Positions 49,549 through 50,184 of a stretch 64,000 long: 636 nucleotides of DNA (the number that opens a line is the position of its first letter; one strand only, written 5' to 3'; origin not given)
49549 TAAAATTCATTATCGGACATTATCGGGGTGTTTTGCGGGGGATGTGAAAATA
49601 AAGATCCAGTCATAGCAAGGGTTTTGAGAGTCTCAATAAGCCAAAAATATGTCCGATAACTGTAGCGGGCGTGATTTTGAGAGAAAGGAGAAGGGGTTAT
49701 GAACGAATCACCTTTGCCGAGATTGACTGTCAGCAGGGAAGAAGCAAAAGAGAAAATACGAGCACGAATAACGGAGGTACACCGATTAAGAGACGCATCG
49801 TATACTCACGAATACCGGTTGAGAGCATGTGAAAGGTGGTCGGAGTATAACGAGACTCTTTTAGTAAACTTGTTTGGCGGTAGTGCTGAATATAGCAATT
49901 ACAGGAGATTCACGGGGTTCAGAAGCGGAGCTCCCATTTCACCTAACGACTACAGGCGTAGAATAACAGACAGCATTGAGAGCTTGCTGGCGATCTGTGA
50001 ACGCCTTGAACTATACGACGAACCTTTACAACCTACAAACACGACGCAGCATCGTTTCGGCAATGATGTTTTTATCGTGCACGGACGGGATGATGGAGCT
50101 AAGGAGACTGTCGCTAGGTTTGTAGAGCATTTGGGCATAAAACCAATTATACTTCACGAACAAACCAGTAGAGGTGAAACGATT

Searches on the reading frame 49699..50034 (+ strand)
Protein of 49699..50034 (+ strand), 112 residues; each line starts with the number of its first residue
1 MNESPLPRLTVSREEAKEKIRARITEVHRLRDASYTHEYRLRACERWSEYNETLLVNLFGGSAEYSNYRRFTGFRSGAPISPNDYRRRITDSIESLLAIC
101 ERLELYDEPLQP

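Call 57: search_protein_representatives(alignment_id=A5)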
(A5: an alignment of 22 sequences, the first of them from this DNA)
Query: 22 sequences, 120 profile positions. Proteins with E-value up to 0.001 (for the whole library): 1838; up to 1e-10: 739; up to 1e-30: 20. The best 150 are listed.
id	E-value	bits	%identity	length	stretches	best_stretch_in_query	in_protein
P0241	1.3e-43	164.3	-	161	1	1-120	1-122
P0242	1.9e-42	160.5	-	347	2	5-119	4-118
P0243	2.7e-39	150.3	-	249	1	1-120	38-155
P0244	8.5e-37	142.3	-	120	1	1-113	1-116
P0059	1.6e-36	141.4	-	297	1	1-120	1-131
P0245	5.3e-36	139.7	-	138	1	1-120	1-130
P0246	1.4e-35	138.4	-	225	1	1-120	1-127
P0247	4.2e-35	136.8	-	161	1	9-120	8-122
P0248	5.7e-35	136.4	-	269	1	1-120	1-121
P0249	5.8e-35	136.3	-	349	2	3-118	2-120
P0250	7.6e-35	136.0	-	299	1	1-120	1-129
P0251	1.1e-34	135.4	-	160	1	1-119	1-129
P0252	1.7e-34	134.9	-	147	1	1-118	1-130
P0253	1.7e-34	134.8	-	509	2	6-119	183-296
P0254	2.7e-34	134.2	-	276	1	1-120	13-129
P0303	1.6e-21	92.9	-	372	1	4-118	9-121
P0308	2.7e-21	92.3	-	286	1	5-116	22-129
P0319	1.2e-20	90.1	-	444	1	4-120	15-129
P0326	3.6e-20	88.6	-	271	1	2-120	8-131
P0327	3.6e-20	88.6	-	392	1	1-118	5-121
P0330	4.4e-20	88.3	-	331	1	3-116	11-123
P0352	3.1e-19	85.6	-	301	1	6-118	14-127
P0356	4.5e-19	85.1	-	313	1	7-118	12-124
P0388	4.3e-18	81.9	-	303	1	4-118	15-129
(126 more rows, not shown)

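Call 60: search_protein_families(library=pfam, proteins=[P0303, P0319, P0327, P0330, P0308, P0326, P0352, P0356, P0253, P0388], max_evalue=0.01)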
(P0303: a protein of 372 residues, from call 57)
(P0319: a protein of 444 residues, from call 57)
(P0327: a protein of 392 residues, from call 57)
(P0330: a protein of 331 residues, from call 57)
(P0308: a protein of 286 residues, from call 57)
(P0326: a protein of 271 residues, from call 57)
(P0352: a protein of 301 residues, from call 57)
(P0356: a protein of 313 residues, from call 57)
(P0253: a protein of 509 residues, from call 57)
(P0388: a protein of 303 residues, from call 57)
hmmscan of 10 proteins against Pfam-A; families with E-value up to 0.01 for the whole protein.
P0303 (372 aa): 6 families
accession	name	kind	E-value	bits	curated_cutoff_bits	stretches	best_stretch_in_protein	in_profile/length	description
PF13676.11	TIR_2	-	1.8e-20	74.1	28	1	140-251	1-117/122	TIR domain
PF08937.16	ThsB_TIR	-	0.00018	22.3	21.2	1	141-230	1-99/100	Thoeris protein ThsB, TIR-like domain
PF10137.14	CAP12-PCTIR_TIR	-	0.0027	18.2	24.7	0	139-196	1-58/119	CAP12/Pycsar effector protein, TIR domain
PF07393.17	Sec10_HB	-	0.0055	15.7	26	1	323-358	19-54/637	Exocyst complex component Sec10-like, alpha-helical bundle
PF05014.21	Nuc_deoxyrib_tr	-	0.0063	17.1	28.8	0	144-225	9-97/117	Nucleoside 2-deoxyribosyltransferase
PF01582.25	TIR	-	0.0071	16.6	21.3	0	155-224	22-94/179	TIR domain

P0319 (444 aa): 0 families

P0327 (392 aa): 1 family
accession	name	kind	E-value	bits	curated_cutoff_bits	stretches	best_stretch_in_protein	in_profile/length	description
PF13676.11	TIR_2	-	2.9e-05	25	28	1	146-239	1-92/122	TIR domain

P0330 (331 aa): 3 families
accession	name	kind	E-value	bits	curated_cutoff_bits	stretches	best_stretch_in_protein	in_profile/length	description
PF13676.11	TIR_2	-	1.4e-27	97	28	1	203-323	1-118/122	TIR domain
PF01582.25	TIR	-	1.2e-06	28.9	21.3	1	203-301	4-100/179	TIR domain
PF08937.16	ThsB_TIR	-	0.0016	19.3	21.2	1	204-282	1-87/100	Thoeris protein ThsB, TIR-like domain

P0308 (286 aa): 1 family
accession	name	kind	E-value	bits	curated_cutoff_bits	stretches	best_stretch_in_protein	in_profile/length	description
PF13091.12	PLDc_2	-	0.00099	19.4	27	1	164-243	3-94/132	PLD-like domain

P0326 (271 aa): 1 family
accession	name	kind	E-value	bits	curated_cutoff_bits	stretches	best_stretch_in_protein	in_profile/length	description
PF09509.15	Hypoth_Ymh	-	1.8e-26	92.8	25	1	148-265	3-117/119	Protein of unknown function (Hypoth_ymh)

P0352 (301 aa): 0 families

P0356 (313 aa): 3 families
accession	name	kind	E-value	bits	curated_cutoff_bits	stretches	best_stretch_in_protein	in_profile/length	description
PF00990.26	GGDEF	-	1.3e-30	106.7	23.8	1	136-289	4-161/161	Diguanylate cyclase, GGDEF domain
PF22335.1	Cas10-Cmr2_palm2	-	7.6e-08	33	27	1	166-290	3-132/133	Cas10/Cmr2, second palm domain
PF24898.2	GGDEF_GdpP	-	3.1e-05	24.7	30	1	170-296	1-122/126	Cyclic-di-AMP phosphodiesterase GdpP-like, GGDEF domain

P0253 (509 aa): 0 families

P0388 (303 aa): 1 family
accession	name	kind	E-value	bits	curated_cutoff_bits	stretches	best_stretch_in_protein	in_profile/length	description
PF18742.7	DpnII-MboI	-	5.8e-54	182.2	27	1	157-303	2-150/150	REase_DpnII-MboI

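Call 72: predict_structure(alignment_id=A5)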
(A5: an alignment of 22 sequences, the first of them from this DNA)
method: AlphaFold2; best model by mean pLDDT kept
length: 112 residues; sequences in the alignment: 22
mean_pLDDT: 88.2   pTM: 0.78
mean pLDDT of the five models: 88.2, 88.0, 87.9, 85.3, 85.1
residues with pLDDT >= 90: 69; 70-90: 37; 50-70: 4; < 50: 2
segments of 3 or more residues with pLDDT < 50: none
pLDDT, mean of each block of 10 residues (from residue 1): 70 94 95 89 95 94 86 85 91 95 83 57
secondary structure, 60 per line:
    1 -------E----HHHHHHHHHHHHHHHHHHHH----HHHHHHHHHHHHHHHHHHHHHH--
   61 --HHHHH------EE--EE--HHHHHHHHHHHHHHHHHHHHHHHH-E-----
elements in order: H13-32 H37-58 H63-67 H82-105

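Call 93: search_protein_families(library=padloc, proteins=[P0388, P0326, P0303, P0356], max_evalue=0.00001)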
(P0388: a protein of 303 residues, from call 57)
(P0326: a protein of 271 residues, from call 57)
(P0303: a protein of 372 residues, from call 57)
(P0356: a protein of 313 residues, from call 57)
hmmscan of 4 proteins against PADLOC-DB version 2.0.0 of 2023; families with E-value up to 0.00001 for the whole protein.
P0388 (303 aa): 3 families
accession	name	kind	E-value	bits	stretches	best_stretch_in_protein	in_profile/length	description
PDLC02411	Aga_Helical-REase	-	7.4e-35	118.8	1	150-301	227-374/378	Class II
PDLC02404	Aga_Helical-REase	-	1.3e-19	69.3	1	152-274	215-336/368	Class II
PDLC02407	Aga_Helical-REase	-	2.6e-12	44.9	1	155-279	239-366/401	Class II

P0326 (271 aa): 2 families
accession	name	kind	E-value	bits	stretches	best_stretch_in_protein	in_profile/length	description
PDLC03987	PD-Lambda-3_B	-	7.6e-13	46.4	1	173-269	163-262/270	-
PDLC02412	Aga_HEPN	-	1.2e-09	35.6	1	147-270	253-379/382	Class II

P0303 (372 aa): 6 families
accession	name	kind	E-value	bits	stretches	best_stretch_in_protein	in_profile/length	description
PDLC00434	ThsB1|ThsB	-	2.4e-10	38.1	1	133-226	134-228/396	TIR-like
PDLC00419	ThsB1|ThsB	-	7.4e-08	30.4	1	137-220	27-112/165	TIR-like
PDLC00436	ThsB1|ThsB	-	3.1e-07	28.1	1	137-217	35-119/183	TIR-like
PDLC04108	PD-T7-3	-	8.9e-07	26.4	1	247-345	319-419/432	-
PDLC02012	SAVED5--SAVED_TIR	-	1.2e-06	25.9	1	138-208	14-84/404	-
PDLC05062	PDC-S66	-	2.2e-06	25.4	1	123-211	136-223/282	-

P0356 (313 aa): 1 family
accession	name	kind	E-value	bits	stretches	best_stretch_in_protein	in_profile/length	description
PDLC01292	Cas10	-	1.2e-06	26.3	1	164-290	262-386/387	CAS-III; effector_LS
